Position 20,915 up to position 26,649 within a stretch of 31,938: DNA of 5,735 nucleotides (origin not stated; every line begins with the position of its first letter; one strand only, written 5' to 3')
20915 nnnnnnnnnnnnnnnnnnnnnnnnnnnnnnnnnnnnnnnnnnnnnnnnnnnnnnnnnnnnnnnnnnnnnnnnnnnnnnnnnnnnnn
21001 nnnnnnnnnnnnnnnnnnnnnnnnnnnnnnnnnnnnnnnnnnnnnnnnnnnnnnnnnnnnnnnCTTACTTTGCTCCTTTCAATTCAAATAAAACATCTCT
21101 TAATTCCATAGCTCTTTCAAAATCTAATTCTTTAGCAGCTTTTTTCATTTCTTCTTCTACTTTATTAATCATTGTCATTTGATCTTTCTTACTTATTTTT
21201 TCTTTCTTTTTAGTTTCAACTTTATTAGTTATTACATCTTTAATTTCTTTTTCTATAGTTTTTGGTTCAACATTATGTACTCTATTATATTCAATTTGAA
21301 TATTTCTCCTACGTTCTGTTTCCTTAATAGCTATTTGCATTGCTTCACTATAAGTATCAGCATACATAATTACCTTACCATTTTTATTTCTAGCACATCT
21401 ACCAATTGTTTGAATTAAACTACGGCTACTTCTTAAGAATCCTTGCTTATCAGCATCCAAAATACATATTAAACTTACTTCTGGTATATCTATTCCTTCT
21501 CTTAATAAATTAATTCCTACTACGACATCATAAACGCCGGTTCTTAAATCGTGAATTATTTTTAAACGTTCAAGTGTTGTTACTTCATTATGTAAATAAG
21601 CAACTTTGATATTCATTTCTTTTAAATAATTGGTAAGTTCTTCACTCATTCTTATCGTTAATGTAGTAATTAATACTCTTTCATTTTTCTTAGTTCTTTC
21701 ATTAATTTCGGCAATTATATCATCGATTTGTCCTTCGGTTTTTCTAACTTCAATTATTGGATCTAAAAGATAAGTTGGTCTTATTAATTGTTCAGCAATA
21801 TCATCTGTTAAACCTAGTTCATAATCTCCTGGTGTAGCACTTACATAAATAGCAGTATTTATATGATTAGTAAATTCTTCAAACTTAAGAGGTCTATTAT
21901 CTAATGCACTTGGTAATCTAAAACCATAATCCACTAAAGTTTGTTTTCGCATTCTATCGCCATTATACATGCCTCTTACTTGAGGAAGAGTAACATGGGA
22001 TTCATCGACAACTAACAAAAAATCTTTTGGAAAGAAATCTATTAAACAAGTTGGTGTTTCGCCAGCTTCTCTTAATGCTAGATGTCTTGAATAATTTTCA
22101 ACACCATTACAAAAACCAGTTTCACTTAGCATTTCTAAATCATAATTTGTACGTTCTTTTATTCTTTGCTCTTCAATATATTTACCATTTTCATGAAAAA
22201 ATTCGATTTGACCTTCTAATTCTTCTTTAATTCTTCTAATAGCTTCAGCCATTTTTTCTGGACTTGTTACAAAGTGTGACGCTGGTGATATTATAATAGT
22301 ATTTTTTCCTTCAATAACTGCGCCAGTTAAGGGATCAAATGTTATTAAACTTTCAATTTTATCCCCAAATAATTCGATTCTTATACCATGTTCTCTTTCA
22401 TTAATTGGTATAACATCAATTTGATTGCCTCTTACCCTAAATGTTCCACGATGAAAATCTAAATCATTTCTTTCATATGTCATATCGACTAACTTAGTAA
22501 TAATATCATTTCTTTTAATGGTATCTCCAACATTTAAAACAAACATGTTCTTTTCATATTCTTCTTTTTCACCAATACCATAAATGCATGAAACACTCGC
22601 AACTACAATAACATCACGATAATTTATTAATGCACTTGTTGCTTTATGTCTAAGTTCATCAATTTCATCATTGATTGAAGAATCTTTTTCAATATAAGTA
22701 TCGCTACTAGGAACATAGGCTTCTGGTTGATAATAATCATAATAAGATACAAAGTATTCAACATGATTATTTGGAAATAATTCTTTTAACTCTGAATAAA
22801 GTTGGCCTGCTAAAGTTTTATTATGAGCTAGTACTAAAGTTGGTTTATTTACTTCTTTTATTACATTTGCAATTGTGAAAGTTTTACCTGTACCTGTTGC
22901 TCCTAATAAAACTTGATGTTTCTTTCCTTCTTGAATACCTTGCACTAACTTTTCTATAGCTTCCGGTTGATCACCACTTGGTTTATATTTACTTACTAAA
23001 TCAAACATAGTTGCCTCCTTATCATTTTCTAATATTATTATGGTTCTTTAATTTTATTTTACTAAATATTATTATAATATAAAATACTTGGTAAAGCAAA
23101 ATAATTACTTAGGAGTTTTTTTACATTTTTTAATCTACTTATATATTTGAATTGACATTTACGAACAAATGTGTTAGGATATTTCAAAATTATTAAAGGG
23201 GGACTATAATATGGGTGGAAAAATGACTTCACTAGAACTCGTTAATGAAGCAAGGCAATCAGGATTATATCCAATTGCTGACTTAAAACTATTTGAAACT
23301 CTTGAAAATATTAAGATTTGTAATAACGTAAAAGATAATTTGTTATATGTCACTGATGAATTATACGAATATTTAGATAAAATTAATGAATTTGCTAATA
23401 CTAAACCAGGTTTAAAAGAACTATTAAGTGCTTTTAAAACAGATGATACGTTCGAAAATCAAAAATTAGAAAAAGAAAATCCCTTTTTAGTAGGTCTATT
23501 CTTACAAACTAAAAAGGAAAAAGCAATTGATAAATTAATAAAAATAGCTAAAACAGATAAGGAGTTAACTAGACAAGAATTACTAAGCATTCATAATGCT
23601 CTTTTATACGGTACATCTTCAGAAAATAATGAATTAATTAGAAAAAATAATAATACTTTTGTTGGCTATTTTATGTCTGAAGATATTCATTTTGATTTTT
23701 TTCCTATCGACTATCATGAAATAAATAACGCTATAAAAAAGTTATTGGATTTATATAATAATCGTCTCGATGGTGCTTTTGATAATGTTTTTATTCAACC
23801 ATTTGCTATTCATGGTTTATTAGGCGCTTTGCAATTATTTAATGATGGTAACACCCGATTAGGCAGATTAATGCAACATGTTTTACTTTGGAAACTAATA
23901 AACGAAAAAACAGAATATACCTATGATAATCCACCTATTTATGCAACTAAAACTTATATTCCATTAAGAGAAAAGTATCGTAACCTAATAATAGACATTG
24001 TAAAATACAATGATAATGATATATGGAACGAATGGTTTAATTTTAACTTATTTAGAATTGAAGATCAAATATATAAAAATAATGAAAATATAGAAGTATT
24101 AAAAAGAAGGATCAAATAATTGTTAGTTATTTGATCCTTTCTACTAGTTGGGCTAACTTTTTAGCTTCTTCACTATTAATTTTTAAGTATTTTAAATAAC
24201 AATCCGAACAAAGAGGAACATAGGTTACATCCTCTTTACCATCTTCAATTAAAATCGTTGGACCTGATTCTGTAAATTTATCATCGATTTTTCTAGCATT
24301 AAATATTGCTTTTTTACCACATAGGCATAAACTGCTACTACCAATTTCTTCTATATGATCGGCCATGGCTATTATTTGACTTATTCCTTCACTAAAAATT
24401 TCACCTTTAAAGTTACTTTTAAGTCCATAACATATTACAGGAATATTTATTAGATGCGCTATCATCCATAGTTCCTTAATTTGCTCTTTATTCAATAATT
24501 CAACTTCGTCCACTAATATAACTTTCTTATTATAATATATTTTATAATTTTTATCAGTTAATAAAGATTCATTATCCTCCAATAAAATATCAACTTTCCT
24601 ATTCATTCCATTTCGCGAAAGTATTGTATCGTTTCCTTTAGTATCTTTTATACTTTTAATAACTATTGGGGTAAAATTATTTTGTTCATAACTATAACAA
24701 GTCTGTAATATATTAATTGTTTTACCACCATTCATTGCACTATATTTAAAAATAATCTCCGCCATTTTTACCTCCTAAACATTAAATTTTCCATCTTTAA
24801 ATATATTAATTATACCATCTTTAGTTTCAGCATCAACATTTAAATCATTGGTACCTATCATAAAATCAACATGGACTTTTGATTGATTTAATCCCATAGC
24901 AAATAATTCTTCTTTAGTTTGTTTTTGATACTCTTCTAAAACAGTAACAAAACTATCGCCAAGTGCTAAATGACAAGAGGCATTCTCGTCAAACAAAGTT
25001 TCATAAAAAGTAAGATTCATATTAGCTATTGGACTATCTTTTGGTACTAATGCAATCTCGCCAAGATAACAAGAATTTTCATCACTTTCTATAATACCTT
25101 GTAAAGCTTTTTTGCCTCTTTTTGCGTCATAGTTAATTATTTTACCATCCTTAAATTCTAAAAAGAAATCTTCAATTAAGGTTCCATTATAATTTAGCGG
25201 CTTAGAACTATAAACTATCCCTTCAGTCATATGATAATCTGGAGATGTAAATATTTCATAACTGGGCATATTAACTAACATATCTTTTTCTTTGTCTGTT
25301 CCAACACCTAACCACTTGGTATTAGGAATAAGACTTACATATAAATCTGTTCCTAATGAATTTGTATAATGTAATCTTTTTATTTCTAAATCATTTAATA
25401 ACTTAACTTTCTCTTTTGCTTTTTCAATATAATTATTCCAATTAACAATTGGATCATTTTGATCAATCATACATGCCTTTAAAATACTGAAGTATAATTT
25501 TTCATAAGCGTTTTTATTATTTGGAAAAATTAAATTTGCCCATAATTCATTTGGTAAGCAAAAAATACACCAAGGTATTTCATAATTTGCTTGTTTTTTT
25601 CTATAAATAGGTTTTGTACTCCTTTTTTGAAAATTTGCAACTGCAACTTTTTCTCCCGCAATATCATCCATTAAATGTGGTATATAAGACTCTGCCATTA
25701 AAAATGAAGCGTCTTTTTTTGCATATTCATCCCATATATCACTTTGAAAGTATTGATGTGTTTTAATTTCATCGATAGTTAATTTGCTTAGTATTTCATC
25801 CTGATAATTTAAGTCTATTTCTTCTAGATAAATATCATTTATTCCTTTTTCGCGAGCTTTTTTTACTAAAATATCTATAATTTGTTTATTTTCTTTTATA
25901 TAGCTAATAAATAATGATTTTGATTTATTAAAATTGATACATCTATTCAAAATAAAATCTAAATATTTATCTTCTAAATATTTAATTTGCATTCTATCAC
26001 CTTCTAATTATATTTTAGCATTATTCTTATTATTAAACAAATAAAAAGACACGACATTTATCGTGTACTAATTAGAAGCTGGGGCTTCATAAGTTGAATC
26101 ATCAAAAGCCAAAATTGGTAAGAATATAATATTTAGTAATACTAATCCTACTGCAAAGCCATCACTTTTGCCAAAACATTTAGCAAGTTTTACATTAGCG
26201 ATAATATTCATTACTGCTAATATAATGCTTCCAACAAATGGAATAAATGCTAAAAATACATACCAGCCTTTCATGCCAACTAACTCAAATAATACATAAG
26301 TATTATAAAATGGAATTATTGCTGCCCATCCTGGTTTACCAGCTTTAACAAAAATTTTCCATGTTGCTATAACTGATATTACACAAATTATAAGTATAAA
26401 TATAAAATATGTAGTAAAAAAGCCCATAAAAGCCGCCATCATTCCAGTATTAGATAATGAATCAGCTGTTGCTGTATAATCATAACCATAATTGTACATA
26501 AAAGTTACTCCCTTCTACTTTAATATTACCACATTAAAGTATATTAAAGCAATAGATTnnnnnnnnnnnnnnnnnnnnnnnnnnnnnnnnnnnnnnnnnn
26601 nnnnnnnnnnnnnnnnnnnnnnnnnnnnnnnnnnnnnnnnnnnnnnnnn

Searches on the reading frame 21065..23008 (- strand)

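Call 13: search_protein_families(library=pfam, proteins=[window:21065-23008:-], max_evalue=0.001)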
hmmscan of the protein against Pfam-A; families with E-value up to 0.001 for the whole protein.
window:21065-23008:- (647 aa): 7 families
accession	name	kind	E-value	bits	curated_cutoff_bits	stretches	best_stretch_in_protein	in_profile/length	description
PF17757.6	UvrB_inter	-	7e-31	106.6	22.9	1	158-246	3-91/91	UvrB interaction domain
PF00271.37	Helicase_C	-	4.8e-20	72.3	23.5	1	430-541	5-109/110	Helicase conserved C-terminal domain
PF12344.14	UvrB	-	1.6e-17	63.5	27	1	548-590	1-43/43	Ultra-violet resistance protein B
PF04851.21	ResIII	-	3.5e-14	53.5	22.5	1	8-129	2-124/164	Type III restriction enzyme, res subunit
PF02151.25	UVR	-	1e-09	38.3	21.5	1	613-644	3-34/36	UvrB/uvrC motif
PF00270.35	DEAD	-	8.6e-07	29.3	26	1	14-82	4-73/167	DEAD/DEAH box helicase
PF13307.12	Helicase_C_2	-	0.00041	20.9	25.3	0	528-547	127-146/170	Helicase C-terminal domain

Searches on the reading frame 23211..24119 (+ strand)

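Call 13: search_protein_families(library=pfam, proteins=[window:23211-24119:+], max_evalue=0.001)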
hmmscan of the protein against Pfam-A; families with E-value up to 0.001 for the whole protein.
window:23211-24119:+ (302 aa): 1 family
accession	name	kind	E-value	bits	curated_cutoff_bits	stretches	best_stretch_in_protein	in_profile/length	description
PF02661.23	Fic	-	7.8e-08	33.5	24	1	119-226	2-93/93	Fic/DOC family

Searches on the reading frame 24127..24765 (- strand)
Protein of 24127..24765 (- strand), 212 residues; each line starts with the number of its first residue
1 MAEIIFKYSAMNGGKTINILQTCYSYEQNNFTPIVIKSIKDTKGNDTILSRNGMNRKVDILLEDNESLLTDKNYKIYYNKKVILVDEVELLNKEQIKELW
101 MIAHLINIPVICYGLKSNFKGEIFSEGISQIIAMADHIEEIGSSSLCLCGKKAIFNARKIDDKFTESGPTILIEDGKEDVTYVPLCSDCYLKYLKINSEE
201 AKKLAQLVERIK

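Call 13: search_protein_families(library=pfam, proteins=[window:24127-24765:-], max_evalue=0.001)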
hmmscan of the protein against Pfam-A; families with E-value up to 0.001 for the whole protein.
window:24127-24765:- (212 aa): 1 family
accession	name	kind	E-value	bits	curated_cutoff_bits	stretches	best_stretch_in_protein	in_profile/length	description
PF00265.24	TK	-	5e-27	95.3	20.6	1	3-190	2-176/176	Thymidine kinase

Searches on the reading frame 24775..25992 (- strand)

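Call 13: search_protein_families(library=pfam, proteins=[window:24775-25992:-], max_evalue=0.001)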
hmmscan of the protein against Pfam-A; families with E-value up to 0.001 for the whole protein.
window:24775-25992:- (405 aa): 1 family
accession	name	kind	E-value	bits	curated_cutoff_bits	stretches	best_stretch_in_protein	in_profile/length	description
PF02073.20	Peptidase_M29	-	2e-118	396.2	27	1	8-403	6-406/406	Thermophilic metalloprotease (M29)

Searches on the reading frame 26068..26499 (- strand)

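Call 13: search_protein_families(library=pfam, proteins=[window:26068-26499:-], max_evalue=0.001)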
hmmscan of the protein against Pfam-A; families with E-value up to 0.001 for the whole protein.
window:26068-26499:- (143 aa): 1 family
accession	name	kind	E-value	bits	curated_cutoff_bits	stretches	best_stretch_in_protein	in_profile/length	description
PF18936.5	DUF5684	-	1.8e-24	86.6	27.4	1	58-138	1-79/81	Family of unknown function (DUF5684)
